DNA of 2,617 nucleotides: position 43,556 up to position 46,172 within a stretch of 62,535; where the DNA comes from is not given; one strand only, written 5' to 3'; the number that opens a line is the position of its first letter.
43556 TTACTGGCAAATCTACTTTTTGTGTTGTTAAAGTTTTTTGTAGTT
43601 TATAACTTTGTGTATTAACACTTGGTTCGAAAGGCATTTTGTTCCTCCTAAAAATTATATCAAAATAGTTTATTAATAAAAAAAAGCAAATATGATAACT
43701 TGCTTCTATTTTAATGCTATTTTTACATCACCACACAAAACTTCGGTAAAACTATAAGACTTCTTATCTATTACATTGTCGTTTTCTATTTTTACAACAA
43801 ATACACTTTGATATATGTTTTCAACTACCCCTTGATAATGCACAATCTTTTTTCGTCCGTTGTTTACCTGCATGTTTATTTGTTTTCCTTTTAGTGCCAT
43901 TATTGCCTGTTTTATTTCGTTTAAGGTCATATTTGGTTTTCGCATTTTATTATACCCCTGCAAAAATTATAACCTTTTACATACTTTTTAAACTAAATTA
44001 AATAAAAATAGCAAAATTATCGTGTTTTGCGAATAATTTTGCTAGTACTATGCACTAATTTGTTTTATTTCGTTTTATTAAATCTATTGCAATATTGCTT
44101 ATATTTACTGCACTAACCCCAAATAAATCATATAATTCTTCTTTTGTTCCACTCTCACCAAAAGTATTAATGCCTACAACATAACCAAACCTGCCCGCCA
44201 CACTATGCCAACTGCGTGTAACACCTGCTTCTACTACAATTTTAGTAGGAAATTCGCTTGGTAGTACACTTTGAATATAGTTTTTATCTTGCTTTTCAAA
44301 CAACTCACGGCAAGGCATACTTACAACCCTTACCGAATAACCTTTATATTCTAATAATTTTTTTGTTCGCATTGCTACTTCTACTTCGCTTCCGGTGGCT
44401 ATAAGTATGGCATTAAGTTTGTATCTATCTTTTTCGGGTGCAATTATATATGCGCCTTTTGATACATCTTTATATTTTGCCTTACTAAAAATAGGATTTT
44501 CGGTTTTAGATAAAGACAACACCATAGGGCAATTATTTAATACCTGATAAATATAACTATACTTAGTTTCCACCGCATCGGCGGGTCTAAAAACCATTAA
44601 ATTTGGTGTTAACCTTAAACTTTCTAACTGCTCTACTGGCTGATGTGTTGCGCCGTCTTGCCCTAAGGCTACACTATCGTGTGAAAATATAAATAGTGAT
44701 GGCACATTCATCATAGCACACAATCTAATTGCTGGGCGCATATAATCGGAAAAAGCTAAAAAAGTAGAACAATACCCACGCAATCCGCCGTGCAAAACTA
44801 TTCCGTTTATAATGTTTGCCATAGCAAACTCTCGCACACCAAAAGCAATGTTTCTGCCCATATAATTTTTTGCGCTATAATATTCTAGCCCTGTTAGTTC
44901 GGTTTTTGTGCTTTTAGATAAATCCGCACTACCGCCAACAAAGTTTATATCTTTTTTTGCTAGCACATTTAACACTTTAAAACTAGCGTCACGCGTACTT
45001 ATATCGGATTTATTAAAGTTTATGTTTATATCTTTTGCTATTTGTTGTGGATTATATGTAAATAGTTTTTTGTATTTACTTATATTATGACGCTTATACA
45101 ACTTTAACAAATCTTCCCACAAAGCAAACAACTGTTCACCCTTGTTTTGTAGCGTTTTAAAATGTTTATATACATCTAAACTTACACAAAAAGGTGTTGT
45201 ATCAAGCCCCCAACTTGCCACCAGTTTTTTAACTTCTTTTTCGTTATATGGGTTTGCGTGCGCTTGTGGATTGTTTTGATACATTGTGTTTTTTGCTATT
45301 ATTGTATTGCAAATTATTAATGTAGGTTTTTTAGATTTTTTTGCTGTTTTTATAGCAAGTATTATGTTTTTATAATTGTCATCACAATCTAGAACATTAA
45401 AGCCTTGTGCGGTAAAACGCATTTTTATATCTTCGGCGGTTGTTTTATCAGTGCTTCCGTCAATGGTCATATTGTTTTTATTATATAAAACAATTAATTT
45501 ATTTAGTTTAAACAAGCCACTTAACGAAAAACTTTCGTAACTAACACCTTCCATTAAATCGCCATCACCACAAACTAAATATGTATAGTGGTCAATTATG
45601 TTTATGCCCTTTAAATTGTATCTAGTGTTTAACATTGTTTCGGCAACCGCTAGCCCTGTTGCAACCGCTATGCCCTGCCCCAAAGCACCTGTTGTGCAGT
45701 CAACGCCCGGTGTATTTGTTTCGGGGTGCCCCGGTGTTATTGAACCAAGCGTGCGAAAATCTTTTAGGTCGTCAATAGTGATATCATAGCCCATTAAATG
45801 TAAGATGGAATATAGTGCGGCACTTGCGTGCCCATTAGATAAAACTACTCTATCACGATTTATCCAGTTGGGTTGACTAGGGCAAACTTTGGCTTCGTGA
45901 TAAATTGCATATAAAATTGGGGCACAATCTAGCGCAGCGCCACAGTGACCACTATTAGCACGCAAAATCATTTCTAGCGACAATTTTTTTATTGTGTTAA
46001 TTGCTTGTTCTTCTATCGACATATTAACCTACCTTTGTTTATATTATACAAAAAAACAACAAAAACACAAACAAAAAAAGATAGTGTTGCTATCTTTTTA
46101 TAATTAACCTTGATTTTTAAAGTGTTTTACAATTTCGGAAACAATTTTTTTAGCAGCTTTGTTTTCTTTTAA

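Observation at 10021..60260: A palindromic word (core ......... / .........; full form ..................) is heavily over-represented in genes and intergenic DNA: a possible uptake-sequence-like or REP-like genomic signal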

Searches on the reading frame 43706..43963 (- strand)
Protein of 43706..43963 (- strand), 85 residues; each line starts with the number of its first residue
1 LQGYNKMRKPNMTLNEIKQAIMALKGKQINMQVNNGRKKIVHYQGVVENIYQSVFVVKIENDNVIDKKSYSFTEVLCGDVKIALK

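Call 16: search_protein_families(library=pfam, proteins=[window:43706-43963:-])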
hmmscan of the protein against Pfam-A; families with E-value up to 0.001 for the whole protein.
window:43706-43963:- (85 aa): 1 family
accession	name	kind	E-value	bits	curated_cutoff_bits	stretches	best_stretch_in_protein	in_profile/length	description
PF06257.17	VEG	-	9.8e-21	74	25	1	13-82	2-72/73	Biofilm formation stimulator VEG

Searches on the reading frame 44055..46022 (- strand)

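Call 16: search_protein_families(library=pfam, proteins=[window:44055-46022:-])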
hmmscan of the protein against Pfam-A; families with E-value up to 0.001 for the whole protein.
window:44055-46022:- (655 aa): 5 families
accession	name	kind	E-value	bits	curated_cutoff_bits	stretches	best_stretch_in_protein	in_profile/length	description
PF00456.26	Transketolase_N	-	1e-104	350.6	22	1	4-318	2-323/334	Transketolase, thiamine diphosphate binding domain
PF02779.29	Transket_pyr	-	3e-43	147.9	27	1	340-508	2-171/174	Transketolase, pyrimidine binding domain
PF22613.1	Transketolase_C_1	-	4.8e-34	117.4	27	1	523-636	1-112/113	Transketolase-like TK C-terminal domain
PF02780.25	Transketolase_C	-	2.7e-10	40.7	25.9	1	537-641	11-124/124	Transketolase, C-terminal domain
PF13292.11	DXP_synthase_N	-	0.00041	20.1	21.2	1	56-191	61-179/274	1-deoxy-D-xylulose-5-phosphate synthase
